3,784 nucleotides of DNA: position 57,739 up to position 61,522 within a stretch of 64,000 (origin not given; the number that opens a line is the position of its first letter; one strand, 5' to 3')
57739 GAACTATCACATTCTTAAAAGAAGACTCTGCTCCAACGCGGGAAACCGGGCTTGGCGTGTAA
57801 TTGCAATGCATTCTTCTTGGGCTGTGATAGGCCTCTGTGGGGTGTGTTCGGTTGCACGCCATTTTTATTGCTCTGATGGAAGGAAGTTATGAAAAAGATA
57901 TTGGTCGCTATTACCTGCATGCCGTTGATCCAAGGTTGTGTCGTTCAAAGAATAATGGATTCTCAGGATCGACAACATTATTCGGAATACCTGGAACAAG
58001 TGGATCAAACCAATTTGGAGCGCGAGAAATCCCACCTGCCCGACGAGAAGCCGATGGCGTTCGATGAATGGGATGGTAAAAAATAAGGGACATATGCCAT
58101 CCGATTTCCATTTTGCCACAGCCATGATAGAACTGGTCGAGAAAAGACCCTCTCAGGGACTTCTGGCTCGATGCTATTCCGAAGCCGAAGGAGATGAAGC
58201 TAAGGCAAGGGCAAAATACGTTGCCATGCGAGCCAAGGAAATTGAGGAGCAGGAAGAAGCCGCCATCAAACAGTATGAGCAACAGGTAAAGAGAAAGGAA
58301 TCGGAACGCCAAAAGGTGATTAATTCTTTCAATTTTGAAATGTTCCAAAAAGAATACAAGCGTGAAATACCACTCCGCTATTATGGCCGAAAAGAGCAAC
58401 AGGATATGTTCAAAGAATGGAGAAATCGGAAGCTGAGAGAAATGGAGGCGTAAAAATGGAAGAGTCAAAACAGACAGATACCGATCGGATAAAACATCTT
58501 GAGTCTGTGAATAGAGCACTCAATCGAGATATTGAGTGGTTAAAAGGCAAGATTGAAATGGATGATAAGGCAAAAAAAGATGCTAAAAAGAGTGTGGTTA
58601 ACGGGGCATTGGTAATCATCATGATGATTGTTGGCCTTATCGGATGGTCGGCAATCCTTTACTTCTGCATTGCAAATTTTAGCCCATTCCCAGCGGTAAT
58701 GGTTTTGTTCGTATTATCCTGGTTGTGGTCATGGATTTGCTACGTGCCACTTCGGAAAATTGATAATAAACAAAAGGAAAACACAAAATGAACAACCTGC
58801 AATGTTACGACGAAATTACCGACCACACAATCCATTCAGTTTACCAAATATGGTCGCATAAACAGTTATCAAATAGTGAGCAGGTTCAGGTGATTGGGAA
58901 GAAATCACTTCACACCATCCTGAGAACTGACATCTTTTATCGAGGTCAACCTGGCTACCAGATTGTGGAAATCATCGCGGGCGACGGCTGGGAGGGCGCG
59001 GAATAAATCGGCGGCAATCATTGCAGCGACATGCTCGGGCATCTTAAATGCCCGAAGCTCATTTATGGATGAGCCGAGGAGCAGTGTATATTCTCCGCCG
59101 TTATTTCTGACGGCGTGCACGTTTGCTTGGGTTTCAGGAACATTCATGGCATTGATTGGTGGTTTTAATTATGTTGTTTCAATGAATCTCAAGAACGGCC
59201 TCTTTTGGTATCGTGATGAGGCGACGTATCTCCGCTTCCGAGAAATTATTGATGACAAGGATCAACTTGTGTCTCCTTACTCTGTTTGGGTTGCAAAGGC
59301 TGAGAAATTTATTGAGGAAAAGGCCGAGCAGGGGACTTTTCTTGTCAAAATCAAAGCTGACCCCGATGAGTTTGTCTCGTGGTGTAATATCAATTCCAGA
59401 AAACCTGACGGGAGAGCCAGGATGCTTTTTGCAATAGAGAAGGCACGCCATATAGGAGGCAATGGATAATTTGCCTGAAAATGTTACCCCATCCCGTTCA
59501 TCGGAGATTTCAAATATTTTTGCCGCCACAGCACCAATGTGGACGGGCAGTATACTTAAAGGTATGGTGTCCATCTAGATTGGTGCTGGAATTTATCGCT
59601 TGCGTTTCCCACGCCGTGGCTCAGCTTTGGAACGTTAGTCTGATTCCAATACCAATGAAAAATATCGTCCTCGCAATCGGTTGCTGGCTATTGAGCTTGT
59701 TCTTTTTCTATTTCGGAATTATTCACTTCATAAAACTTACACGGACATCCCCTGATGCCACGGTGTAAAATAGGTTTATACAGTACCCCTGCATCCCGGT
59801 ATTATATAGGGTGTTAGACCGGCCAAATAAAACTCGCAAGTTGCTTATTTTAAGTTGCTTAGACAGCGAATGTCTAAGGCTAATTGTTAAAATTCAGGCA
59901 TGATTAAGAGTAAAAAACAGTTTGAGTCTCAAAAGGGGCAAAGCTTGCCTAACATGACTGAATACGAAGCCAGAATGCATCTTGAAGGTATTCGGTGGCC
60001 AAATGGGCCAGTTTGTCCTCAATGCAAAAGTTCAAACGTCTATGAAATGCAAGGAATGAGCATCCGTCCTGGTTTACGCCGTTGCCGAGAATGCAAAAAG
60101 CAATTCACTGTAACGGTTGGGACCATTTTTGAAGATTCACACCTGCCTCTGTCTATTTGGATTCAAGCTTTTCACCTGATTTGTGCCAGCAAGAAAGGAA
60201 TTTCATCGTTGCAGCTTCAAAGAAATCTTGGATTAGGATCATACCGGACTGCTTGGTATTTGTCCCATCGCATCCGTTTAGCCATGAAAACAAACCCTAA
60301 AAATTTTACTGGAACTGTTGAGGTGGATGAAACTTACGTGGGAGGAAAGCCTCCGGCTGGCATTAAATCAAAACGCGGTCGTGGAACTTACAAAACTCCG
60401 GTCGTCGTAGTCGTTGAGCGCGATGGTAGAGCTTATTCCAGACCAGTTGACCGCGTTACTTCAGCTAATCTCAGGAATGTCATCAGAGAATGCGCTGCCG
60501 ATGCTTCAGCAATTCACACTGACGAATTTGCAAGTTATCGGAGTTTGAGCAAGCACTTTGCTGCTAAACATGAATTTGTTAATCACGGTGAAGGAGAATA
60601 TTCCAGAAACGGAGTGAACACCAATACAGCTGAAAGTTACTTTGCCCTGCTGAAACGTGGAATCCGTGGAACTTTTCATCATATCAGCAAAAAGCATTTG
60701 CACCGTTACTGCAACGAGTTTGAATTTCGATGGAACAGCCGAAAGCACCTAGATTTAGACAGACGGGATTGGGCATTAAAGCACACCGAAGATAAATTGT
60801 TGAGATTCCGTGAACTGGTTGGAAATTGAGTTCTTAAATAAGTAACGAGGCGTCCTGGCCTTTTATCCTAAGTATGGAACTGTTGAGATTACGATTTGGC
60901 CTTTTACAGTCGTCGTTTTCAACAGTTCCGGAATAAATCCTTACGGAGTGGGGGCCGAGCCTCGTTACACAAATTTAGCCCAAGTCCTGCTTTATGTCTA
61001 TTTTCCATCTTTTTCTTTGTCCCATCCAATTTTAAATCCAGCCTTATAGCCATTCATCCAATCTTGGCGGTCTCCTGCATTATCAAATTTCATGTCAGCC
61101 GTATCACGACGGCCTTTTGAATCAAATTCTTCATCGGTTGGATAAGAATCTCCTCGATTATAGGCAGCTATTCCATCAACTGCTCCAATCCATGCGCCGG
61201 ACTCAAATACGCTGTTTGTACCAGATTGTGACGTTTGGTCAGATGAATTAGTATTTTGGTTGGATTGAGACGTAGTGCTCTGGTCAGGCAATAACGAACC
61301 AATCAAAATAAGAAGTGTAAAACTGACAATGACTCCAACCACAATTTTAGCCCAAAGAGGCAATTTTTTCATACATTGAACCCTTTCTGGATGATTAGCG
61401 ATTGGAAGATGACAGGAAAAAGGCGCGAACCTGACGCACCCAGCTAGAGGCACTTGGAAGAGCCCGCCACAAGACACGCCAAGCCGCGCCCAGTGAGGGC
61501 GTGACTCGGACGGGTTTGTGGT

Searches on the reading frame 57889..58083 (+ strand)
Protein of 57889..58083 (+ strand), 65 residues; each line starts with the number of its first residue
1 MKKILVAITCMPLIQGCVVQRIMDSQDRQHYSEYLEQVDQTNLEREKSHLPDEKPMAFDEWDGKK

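Call 47: search_protein_families(library=pfam, alignment_id=A9, max_evalue=0.01)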
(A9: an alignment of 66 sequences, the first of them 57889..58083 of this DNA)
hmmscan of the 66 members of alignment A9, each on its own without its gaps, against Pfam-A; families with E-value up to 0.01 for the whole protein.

A. member 1, window:57889-58083:+ (65 aa): 0 families

B. families by the number of members that match (of 66 scanned): 56 families (the first 25 are shown)
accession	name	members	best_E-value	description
PF09723.15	Zn_ribbon_8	6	0.0013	Zinc ribbon domain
PF12773.13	DZR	4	4.7e-07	Double zinc ribbon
PF08238.18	Sel1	3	1.9e-09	Sel1 repeat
PF13248.11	Zn_ribbon_3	3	8.1e-09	zinc-ribbon domain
PF24441.1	DUF7560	3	8.2e-07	Family of unknown function (DUF7560)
PF10571.15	UPF0547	3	6.9e-06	Uncharacterised protein family UPF0547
PF01155.25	HypA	3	3.6e-05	Hydrogenase/urease nickel incorporation, metallochaperone, hypA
PF18912.6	DZR_2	3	0.002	Double zinc ribbon domain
PF17164.10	DUF5122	2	3.7e-83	Domain of unknown function (DUF5122) beta-propeller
PF13385.13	Laminin_G_3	2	4.3e-32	Concanavalin A-like lectin/glucanases superfamily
PF12768.13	Rax2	2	4.3e-10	Rax2 C-terminal beta propeller domain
PF24042.1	DUF7351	2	1.2e-07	Domain of unknown function (DUF7351)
PF04355.18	BamE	2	1.9e-05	Outer membrane protein assembly factor BamE domain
PF13240.11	Zn_Ribbon_1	2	4.4e-05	zinc-ribbon domain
PF07754.17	HVO_2753_ZBP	2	0.00055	Small zinc finger protein HVO_2753-like, Zn-binding pocket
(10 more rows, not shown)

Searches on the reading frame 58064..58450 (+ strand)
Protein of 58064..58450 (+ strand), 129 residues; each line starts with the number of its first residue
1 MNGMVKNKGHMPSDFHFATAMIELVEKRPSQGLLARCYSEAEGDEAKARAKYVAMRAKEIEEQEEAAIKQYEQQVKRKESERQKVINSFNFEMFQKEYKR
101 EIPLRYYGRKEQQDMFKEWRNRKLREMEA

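Call 63: search_protein_families(library=pfam, proteins=[window:58064-58450:+], max_evalue=0.01)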
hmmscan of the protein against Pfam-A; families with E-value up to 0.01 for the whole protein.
window:58064-58450:+ (129 aa): 0 families

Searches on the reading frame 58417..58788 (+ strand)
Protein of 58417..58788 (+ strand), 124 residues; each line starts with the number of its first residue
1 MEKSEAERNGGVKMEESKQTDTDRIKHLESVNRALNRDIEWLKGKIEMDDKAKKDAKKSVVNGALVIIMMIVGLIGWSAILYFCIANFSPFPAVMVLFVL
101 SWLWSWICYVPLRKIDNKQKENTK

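Call 63: search_protein_families(library=pfam, proteins=[window:58417-58788:+], max_evalue=0.01)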
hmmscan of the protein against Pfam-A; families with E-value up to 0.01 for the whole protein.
window:58417-58788:+ (124 aa): 2 families
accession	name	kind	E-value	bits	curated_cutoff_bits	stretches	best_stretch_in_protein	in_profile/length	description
PF20990.2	DUF2207_C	-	0.0006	20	33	1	24-109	103-182/247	Predicted membrane protein (DUF2207) C-terminal domain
PF11166.13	DUF2951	-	0.001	19.7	26.7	1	22-77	31-82/98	Protein of unknown function (DUF2951)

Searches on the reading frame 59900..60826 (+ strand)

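Call 63: search_protein_families(library=pfam, proteins=[window:59900-60826:+], max_evalue=0.01)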
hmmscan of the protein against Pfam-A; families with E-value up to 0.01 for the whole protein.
window:59900-60826:+ (309 aa): 4 families
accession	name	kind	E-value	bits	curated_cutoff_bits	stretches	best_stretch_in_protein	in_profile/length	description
PF12762.13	DDE_Tnp_IS1595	-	3.4e-40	138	27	1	137-279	3-153/153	ISXO2-like transposase domain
PF12760.12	Zn_ribbon_IS1595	-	8.3e-14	51.7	25.4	1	20-68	2-46/46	Transposase zinc-ribbon domain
PF23550.1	zf_Tbcl_Rhp7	-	0.00028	20.8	27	1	61-73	6-18/39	DNA repair protein rhp7 treble clef domain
PF08274.17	Zn_Ribbon_YjdM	-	0.00087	19.7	30.8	1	37-69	3-29/30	PhnA Zinc-Ribbon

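Call 64: search_protein_families(library=ncbifam, proteins=[window:59900-60826:+], max_evalue=0.01)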
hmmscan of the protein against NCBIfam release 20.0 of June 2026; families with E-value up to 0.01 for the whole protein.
window:59900-60826:+ (309 aa): 1 family
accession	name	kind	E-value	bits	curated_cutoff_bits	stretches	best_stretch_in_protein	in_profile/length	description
NF033547.1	transpos_IS1595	equivalog_domain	2.1e-64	217.3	75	1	80-281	2-215/215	IS1595 family transposase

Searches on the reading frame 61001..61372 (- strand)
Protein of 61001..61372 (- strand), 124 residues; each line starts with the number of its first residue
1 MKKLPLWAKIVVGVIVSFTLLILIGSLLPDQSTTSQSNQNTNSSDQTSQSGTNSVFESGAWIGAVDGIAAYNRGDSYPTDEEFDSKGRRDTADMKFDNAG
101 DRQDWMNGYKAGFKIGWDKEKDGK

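Call 73: find_encoding_contigs(protein=window:61001-61372:-, flank=3000, max_places=4)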
Protein window:61001-61372:- (124 aa): 6 contigs read that carry it; 4 places shown.
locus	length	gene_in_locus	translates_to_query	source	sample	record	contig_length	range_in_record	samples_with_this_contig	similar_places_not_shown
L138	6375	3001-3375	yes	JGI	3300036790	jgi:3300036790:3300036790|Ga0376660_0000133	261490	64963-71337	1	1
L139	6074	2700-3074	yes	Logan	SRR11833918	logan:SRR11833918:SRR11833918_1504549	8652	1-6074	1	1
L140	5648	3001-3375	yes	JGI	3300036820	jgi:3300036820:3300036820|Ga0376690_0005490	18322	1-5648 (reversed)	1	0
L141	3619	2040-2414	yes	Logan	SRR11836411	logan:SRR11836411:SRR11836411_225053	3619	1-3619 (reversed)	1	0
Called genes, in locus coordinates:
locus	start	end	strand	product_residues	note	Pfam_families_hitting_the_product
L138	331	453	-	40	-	-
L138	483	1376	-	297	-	PF00126:HTH_1, PF03466:LysR_substrate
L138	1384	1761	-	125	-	-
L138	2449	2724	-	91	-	-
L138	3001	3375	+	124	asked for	-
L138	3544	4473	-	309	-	PF12760:Zn_ribbon_IS1595, PF12762:DDE_Tnp_IS1595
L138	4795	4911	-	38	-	-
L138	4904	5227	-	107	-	-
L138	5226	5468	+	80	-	-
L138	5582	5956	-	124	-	-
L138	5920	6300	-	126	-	-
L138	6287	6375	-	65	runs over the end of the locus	-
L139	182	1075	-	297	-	PF00126:HTH_1, PF03466:LysR_substrate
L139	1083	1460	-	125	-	-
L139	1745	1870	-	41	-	-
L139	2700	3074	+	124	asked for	-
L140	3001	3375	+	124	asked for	-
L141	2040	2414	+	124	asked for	-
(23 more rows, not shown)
